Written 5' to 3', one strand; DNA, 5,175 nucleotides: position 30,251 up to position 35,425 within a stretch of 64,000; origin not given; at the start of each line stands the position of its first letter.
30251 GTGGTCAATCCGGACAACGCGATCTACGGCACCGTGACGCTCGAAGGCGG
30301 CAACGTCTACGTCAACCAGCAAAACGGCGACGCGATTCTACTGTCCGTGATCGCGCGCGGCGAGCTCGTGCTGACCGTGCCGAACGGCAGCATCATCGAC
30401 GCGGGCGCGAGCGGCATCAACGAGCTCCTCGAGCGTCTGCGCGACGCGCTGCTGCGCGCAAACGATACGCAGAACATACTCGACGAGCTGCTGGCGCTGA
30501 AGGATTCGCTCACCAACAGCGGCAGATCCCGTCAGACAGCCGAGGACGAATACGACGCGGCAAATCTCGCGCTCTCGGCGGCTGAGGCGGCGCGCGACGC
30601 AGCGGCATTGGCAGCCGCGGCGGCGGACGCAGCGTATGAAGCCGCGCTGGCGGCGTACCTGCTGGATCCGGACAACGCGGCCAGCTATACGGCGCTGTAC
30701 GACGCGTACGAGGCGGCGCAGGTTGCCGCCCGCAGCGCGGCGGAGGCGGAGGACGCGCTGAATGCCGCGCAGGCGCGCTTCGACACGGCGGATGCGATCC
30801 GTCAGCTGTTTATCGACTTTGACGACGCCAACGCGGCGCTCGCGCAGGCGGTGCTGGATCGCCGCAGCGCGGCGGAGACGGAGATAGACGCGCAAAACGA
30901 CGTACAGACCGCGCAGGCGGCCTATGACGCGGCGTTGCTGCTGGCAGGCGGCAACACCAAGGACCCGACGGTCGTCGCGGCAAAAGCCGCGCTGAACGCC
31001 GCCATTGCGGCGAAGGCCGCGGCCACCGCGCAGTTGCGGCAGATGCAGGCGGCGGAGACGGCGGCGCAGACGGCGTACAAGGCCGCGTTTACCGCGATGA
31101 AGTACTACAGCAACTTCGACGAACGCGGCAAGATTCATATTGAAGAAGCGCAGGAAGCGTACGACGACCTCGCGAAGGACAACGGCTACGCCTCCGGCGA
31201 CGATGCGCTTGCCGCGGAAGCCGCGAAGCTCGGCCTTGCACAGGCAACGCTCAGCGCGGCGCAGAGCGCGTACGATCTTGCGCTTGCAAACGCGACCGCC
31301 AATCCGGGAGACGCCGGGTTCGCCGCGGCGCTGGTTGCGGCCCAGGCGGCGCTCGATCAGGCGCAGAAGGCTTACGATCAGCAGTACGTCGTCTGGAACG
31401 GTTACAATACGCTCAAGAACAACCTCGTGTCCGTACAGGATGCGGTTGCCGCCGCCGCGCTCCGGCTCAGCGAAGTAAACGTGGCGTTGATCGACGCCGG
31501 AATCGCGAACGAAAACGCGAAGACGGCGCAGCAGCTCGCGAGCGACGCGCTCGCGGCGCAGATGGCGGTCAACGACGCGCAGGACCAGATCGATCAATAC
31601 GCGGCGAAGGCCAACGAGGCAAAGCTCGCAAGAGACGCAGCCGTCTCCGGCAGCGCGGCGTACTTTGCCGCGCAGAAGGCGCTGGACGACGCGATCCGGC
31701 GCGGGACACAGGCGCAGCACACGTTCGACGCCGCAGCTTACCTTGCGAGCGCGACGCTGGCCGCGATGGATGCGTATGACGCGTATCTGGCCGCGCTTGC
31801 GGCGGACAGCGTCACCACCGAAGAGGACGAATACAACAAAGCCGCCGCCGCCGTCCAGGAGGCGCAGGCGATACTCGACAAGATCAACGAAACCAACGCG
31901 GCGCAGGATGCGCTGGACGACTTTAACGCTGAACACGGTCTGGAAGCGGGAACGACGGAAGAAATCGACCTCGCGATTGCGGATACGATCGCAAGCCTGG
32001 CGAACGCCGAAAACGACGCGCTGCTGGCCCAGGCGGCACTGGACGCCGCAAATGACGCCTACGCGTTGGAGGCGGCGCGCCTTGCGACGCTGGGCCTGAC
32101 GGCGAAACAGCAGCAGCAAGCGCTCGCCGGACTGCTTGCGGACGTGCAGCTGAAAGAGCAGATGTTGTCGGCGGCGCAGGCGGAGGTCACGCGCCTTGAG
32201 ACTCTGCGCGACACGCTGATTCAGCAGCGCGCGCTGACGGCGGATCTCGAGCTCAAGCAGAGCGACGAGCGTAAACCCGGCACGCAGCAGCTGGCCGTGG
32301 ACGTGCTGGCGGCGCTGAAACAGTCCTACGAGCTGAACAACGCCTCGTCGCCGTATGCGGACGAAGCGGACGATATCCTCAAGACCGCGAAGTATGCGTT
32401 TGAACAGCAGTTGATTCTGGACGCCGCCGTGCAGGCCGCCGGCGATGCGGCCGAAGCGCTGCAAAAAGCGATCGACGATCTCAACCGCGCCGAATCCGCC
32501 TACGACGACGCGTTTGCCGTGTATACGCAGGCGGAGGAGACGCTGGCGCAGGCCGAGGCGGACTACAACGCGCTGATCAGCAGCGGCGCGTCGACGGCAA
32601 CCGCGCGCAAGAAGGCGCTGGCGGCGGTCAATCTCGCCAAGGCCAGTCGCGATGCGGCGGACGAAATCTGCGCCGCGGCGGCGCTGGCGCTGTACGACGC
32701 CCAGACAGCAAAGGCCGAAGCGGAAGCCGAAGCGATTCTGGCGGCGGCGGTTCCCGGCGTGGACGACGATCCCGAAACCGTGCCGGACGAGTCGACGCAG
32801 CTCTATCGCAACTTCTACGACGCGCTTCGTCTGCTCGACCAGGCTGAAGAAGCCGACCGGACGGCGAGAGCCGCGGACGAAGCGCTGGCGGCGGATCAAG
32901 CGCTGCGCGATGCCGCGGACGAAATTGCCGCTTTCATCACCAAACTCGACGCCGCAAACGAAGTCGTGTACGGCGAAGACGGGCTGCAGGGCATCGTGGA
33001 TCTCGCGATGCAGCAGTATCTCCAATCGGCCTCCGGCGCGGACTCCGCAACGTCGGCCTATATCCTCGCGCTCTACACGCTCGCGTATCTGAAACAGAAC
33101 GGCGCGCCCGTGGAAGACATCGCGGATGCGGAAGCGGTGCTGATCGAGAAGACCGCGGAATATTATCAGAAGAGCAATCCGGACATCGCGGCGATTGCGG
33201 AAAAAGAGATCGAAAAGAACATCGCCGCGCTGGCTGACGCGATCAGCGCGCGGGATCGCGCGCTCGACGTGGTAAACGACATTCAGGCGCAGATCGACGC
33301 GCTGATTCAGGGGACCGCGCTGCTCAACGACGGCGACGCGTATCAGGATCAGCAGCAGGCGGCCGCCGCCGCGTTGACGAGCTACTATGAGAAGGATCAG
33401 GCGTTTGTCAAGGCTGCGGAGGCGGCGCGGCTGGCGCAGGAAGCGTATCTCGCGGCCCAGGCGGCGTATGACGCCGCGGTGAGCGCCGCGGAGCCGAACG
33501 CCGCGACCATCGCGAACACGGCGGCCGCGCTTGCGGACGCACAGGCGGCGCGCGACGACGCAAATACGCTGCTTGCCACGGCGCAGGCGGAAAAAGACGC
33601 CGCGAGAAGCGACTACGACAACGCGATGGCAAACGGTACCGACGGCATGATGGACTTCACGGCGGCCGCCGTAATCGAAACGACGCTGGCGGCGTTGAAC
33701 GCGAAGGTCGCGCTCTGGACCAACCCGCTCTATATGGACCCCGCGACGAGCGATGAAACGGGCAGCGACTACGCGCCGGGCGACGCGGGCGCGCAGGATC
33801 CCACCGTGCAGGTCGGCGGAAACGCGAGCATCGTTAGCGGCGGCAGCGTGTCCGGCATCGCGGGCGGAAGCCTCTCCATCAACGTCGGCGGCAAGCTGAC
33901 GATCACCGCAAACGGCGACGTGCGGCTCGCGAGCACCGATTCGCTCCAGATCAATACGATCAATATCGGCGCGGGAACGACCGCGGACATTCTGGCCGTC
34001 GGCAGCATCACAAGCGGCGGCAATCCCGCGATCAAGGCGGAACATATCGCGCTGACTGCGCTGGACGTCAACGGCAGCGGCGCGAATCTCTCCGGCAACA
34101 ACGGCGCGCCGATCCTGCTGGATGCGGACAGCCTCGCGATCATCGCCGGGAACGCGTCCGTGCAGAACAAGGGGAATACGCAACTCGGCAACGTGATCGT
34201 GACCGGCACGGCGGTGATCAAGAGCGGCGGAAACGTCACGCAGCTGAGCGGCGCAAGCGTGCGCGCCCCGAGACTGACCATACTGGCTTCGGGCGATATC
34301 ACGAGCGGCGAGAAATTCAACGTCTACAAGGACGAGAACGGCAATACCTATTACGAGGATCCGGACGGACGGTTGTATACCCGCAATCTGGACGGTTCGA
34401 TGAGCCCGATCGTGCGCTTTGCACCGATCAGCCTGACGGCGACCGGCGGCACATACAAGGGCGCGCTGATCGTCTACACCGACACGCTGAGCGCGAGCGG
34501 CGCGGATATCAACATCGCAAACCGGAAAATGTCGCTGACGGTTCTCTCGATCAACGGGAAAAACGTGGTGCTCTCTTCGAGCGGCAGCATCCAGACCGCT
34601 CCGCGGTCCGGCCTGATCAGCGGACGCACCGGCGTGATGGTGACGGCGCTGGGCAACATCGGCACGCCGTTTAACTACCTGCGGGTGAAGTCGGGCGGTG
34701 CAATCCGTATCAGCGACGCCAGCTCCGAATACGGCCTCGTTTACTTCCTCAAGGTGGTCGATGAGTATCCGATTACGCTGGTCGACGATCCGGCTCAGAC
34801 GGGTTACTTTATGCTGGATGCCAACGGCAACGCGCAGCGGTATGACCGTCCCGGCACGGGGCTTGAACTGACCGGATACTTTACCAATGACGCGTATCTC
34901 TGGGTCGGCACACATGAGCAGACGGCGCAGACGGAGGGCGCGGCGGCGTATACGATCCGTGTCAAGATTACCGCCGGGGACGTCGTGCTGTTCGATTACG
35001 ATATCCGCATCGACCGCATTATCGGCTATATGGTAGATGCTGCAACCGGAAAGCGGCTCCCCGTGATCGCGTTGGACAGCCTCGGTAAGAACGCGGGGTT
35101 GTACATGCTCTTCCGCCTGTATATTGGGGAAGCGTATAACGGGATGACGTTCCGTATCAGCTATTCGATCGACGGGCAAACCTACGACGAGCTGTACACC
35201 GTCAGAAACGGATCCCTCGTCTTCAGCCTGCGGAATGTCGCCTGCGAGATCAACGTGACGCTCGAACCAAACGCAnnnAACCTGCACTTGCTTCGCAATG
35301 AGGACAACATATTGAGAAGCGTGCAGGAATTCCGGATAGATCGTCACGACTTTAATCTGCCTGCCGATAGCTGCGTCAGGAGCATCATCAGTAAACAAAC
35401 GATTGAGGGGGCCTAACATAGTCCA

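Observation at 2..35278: Uninterrupted ORF of more than 35 kb that is still open at the window edge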

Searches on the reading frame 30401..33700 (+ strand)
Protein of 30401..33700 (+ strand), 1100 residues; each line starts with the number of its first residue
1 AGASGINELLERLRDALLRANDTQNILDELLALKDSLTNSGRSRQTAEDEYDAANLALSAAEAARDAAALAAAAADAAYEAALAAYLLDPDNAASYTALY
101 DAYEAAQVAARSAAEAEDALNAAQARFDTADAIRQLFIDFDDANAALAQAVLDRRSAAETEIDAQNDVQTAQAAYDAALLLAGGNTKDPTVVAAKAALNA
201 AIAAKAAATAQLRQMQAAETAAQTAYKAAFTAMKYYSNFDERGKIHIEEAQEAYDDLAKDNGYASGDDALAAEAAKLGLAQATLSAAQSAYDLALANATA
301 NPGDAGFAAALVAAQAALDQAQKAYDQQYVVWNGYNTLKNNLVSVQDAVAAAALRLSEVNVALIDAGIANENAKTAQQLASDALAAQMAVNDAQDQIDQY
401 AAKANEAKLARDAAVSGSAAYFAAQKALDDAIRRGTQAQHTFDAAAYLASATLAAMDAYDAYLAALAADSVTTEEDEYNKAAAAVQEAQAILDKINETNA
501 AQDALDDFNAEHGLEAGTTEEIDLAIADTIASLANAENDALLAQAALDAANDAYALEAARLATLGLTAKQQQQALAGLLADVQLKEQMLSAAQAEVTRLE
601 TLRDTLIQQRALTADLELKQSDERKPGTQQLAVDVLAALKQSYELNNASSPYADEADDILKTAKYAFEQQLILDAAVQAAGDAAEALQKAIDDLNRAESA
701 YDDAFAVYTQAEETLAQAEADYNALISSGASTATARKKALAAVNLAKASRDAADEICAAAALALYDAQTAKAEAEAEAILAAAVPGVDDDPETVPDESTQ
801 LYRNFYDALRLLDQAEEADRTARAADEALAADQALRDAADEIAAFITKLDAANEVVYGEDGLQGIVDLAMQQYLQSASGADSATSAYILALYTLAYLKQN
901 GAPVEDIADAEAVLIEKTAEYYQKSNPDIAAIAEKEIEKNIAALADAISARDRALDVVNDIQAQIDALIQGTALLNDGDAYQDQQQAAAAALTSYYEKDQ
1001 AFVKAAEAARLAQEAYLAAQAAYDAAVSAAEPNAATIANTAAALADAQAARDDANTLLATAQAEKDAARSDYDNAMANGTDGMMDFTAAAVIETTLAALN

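Call 34: search_protein_families(library=pfam, proteins=[window:30401-33700:+], max_evalue=5)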
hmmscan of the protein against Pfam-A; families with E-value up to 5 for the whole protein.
window:30401-33700:+ (1100 aa): 1 family
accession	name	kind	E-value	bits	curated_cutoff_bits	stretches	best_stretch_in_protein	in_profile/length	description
PF20651.3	EXOC6_Sec15_N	-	3.3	8.1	27.2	1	331-399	34-102/170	Exocyst complex component EXOC6/Sec15, N-terminal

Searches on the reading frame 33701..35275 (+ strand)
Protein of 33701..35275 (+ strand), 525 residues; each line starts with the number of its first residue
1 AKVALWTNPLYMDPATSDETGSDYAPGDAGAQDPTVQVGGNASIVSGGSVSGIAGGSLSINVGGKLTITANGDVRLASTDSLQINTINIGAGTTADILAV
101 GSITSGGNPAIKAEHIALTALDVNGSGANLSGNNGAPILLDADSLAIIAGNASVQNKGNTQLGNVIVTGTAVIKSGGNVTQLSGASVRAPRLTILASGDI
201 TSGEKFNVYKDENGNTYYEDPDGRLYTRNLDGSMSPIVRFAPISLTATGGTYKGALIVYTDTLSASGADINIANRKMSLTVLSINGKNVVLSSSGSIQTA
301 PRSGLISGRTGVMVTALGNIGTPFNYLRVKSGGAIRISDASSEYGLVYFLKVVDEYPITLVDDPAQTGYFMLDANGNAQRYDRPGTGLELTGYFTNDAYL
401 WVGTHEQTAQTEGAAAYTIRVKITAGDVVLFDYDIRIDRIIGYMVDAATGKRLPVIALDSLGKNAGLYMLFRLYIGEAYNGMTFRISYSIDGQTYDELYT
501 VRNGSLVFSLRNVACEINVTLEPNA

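Call 34: search_protein_families(library=pfam, proteins=[window:33701-35275:+], max_evalue=5)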
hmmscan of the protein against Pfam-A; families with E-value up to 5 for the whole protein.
window:33701-35275:+ (525 aa): 1 family
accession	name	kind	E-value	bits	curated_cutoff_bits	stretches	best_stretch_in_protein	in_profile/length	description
PF18886.6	DUF5649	-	0.0044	17.7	25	2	149-201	1-53/68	Repeats of unknown function (DUF5649)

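Call 47: find_homologous_proteins(query=window:33701-35275:+, max_evalue=0.001)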
Query window:33701-35275:+ (525 aa): 2 proteins with E <= 0.001 among 8000 candidates.
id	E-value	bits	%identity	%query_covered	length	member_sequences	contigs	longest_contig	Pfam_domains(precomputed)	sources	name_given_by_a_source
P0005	3.1e-233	793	98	71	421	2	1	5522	-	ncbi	-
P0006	3.3e-147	510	78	58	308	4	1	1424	-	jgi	jgi:hypothetical protein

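Call 48: find_encoding_contigs(protein=P0005, flank=10000, max_places=4)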
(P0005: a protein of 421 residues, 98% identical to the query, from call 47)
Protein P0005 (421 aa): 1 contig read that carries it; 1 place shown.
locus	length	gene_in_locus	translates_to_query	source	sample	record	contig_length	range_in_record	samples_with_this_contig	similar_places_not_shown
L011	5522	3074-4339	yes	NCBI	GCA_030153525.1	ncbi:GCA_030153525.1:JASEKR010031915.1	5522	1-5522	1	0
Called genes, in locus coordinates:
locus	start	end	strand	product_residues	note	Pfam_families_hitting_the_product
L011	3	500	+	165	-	?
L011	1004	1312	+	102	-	-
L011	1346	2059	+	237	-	-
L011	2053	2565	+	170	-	-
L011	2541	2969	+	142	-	-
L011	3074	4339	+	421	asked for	-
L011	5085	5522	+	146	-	?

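Call 49: list_cluster_members(proteins=[P0005, P0006, P0001, P0003])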
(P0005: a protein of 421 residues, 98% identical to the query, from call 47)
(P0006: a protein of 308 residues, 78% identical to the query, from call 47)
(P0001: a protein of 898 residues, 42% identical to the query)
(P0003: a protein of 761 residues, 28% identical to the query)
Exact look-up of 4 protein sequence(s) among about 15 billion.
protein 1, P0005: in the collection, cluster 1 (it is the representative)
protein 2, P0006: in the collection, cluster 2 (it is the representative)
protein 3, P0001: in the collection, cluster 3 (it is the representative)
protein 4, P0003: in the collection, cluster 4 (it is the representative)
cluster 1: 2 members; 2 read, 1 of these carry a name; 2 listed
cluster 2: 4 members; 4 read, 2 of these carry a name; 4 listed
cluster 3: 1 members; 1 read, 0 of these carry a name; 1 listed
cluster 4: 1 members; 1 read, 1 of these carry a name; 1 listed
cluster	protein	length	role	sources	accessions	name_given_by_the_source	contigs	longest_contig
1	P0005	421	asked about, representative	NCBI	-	-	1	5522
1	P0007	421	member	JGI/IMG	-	hypothetical protein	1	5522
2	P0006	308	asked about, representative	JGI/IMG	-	hypothetical protein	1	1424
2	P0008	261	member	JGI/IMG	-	hypothetical protein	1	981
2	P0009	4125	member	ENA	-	-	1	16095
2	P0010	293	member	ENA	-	-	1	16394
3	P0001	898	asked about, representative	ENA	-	-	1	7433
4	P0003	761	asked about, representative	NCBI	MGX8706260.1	MAG: hypothetical protein ACSW8J_06755, partial [bacterium]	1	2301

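Call 52: find_encoding_contigs(protein=P0009, flank=10000, max_places=3)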
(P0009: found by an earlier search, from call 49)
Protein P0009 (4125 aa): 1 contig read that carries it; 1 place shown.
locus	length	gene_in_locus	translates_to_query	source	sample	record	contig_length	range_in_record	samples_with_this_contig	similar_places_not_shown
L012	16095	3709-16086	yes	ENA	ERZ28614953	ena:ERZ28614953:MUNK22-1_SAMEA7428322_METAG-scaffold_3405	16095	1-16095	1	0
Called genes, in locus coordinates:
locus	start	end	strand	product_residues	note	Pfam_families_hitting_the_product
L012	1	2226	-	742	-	?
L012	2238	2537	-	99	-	-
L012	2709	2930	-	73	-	-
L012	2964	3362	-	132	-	-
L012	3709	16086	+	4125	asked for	-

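Call 93: predict_structure(alignment_id=A4)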
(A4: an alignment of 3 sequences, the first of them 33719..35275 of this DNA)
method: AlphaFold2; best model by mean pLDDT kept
length: 519 residues; sequences in the alignment: 3
mean_pLDDT: 38.3   pTM: 0.25
mean pLDDT of the five models: 38.3, 38.2, 36.1, 35.7, 31.8
residues with pLDDT >= 90: 0; 70-90: 0; 50-70: 60; < 50: 459
segments of 3 or more residues with pLDDT < 50: 1-61, 63-68, 71-77, 79-123, 125-147, 150-153, 158-165, 168-172, 176-211, 213-462, 507-519
pLDDT, mean of each block of 10 residues (from residue 1): 27 28 29 34 33 37 46 45 42 41 42 38 39 39 45 50 48 44 41 38 42 47 41 25 24 28 24 27 27 25 29 30 40 38 45 37 32 34 41 42 26 32 40 34 40 37 52 60 59 59 50 42
secondary structure, 60 per line:
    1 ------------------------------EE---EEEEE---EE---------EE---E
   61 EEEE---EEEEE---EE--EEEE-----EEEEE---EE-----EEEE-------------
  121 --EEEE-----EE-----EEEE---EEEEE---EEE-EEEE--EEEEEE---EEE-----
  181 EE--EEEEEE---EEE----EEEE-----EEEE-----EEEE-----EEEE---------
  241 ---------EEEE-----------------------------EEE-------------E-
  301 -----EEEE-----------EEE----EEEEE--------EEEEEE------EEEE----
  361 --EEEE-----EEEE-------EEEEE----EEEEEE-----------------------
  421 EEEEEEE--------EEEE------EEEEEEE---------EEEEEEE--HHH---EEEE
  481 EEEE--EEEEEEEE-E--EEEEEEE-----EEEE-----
elements in order: E36-40 E60-64 E68-72 E80-83 E89-93 E104-107 E123-126 E139-142 E146-150 E154-156 E158-161 E164-169 E173-175 E185-190 E194-196 E201-204 E210-213 E219-222 E228-231 E250-253 E283-285 E306-309 E321-323 E328-332 E341-346 E353-356 E363-366 E372-375 E383-387 E392-397 E421-427 E436-439 E446-452 E462-468 E477-484 E487-494 E499-505 E511-514
